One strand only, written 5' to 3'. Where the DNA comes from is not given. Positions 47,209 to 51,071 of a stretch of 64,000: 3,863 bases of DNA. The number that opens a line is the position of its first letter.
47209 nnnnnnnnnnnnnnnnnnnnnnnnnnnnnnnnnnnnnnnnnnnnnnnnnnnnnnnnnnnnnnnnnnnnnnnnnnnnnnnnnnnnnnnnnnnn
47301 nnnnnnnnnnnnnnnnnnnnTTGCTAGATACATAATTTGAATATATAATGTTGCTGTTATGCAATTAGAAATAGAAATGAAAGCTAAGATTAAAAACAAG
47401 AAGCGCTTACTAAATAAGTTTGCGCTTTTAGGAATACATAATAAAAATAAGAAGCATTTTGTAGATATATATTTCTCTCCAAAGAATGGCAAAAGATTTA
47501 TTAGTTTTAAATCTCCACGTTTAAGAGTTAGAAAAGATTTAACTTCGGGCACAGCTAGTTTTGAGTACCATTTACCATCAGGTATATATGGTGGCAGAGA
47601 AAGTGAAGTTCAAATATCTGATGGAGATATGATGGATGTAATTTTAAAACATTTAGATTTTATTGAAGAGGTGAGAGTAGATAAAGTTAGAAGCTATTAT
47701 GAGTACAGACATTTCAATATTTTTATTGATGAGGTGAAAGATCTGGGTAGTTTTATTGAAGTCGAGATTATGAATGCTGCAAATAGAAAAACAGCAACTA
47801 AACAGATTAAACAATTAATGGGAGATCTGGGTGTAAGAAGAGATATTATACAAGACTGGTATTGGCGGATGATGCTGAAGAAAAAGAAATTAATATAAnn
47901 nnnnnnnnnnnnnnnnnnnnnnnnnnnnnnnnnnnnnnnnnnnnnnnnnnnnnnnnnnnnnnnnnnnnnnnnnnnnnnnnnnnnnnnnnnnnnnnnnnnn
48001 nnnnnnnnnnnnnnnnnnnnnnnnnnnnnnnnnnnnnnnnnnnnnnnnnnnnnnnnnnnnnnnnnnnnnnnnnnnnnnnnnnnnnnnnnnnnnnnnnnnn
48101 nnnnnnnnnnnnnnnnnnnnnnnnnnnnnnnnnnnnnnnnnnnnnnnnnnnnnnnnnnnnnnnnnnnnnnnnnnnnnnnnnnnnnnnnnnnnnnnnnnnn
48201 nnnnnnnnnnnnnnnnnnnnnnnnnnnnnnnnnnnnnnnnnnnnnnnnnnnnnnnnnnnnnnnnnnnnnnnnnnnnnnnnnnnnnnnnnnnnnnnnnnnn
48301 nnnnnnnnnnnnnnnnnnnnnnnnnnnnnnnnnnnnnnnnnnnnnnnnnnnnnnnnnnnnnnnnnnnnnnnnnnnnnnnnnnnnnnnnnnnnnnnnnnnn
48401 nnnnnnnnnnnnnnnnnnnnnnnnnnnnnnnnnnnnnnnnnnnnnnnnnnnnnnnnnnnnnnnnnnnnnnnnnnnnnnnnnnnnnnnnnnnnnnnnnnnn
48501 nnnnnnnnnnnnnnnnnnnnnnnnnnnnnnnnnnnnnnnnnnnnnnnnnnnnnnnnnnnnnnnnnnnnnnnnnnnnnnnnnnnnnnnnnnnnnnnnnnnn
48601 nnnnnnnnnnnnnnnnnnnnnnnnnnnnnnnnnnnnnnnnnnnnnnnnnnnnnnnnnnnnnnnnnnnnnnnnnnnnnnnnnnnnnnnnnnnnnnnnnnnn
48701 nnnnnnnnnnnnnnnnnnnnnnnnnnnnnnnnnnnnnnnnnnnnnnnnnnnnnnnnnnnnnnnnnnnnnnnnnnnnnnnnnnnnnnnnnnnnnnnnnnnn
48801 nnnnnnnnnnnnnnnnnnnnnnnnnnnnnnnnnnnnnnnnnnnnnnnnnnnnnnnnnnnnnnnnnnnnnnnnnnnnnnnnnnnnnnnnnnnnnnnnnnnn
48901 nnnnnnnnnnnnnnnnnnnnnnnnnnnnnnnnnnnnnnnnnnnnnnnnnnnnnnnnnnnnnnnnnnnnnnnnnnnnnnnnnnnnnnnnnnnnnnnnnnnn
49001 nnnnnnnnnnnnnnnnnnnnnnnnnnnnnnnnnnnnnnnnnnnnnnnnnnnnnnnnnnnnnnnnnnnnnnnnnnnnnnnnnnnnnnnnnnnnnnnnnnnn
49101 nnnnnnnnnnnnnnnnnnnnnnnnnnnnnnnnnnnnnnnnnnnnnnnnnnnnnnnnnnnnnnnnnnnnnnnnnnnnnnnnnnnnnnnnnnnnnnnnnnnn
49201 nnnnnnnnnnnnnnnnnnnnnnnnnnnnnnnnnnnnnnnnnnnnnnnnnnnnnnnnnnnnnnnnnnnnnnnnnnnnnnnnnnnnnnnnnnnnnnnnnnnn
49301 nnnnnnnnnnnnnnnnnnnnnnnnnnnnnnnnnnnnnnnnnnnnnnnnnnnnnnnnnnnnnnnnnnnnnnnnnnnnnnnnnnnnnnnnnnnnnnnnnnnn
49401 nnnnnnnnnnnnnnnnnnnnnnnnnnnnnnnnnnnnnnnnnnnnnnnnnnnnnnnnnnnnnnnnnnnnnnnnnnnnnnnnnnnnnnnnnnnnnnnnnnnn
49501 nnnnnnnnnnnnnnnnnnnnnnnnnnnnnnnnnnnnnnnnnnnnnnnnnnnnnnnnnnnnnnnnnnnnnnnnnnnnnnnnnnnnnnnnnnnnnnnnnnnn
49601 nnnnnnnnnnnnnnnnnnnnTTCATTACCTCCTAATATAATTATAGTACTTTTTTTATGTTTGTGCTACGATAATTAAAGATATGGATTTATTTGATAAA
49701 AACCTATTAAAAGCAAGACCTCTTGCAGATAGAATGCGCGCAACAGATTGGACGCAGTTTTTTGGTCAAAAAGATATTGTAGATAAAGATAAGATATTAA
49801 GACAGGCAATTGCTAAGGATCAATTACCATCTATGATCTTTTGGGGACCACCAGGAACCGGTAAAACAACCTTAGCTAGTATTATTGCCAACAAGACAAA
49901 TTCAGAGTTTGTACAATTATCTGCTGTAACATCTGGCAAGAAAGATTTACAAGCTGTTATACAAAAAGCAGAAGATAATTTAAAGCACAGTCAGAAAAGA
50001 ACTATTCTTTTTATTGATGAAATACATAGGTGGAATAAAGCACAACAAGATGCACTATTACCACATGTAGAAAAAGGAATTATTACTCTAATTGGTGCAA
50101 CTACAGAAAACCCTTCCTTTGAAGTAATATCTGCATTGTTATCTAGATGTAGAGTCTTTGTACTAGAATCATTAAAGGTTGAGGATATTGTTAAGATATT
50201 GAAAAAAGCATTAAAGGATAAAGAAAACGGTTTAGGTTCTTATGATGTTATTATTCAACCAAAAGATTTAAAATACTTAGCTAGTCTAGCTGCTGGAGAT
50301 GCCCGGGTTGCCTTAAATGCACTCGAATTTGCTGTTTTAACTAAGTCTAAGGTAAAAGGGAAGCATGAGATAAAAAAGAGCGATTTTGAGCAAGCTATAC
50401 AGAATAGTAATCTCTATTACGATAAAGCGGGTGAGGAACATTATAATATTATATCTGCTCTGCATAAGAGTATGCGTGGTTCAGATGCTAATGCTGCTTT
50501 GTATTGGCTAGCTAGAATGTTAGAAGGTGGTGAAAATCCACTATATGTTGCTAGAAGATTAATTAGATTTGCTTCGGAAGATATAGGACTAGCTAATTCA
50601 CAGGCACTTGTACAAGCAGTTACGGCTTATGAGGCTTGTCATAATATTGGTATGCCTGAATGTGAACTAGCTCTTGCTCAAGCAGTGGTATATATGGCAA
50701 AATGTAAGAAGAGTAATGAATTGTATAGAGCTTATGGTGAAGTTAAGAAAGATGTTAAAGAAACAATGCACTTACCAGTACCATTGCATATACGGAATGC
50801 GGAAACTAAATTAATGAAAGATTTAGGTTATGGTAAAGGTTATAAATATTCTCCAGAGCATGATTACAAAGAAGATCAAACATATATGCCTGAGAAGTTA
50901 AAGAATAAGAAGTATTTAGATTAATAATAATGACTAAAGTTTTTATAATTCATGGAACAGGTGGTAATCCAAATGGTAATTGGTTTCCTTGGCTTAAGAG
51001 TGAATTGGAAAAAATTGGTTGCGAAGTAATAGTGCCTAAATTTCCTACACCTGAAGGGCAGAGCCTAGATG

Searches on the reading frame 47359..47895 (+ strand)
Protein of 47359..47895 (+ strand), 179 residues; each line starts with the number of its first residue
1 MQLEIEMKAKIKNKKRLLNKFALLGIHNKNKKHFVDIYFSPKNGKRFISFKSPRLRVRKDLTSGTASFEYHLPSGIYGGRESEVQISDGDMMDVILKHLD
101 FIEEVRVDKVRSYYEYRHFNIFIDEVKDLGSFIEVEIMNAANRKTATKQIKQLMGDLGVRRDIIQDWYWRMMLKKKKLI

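Call 109: search_protein_families(library=pfam, proteins=[window:47359-47895:+], max_evalue=0.001)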
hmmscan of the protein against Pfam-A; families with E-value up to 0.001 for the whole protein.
window:47359-47895:+ (179 aa): 1 family
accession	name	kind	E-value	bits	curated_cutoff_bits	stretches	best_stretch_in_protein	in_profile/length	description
PF01928.26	CYTH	-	2.2e-14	54.1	23.2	1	3-156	2-166/179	CYTH domain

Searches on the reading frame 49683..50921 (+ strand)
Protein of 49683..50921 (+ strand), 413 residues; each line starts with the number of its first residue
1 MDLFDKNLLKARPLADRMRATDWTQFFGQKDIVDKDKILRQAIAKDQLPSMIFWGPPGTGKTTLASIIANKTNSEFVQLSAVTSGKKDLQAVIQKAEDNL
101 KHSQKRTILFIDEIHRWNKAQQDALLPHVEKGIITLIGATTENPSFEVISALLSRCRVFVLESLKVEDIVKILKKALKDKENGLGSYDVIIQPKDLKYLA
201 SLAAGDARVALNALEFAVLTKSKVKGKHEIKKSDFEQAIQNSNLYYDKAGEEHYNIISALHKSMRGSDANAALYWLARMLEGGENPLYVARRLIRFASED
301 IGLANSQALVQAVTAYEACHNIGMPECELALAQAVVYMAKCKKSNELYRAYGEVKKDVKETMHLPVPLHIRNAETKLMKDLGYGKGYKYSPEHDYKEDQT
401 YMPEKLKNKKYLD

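Call 109: search_protein_families(library=pfam, proteins=[window:49683-50921:+], max_evalue=0.001)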
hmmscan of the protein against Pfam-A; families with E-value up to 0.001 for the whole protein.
window:49683-50921:+ (413 aa): 18 families
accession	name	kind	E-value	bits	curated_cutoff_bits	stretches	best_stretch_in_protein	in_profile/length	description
PF12002.13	MgsA_C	-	1.6e-59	201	27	1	266-411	1-147/167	MgsA AAA+ ATPase C terminal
PF16193.11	AAA_assoc_2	-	4.1e-27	94.7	34.3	1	187-265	3-81/81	AAA C-terminal domain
PF00004.35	AAA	-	1.1e-18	68.4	21.2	1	51-160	1-127/131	ATPase family associated with various cellular activities (AAA)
PF05496.18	RuvB_N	-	2.3e-16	60.4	27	1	18-137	1-116/159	Holliday junction DNA helicase RuvB P-loop domain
PF07728.20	AAA_5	-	9.8e-08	32.5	22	1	51-143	2-104/139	AAA domain (dynein-related subfamily)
PF00158.32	Sigma54_activat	-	3e-06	27.5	20.2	0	43-152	18-141/168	Sigma-54 interaction domain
PF13191.12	AAA_16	-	4e-06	27.9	32.6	0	41-73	17-49/167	AAA ATPase domain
PF13173.12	AAA_14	-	6.5e-06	26.6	27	1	51-155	5-114/129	AAA domain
PF13401.12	AAA_22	-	1.5e-05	25.7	27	0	50-77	7-37/130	AAA domain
PF01078.27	Mg_chelatase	-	2.1e-05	24.5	20.3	0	50-87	24-65/207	Magnesium chelatase, subunit ChlI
PF05673.19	DUF815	-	5.3e-05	22.9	23.8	1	39-114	44-116/249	Protein of unknown function (DUF815)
PF14532.12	Sigma54_activ_2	-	0.00012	22.7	25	1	43-131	17-95/138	Sigma-54 interaction domain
PF20720.3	nSTAND3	-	0.00013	22.2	27.2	1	51-140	20-98/155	Novel STAND NTPase 3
PF07724.20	AAA_2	-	0.00015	22.3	27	1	49-135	4-105/166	AAA domain (Cdc48 subfamily)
PF00910.28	RNA_helicase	-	0.0003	21.7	21.5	1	52-127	2-65/105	RNA helicase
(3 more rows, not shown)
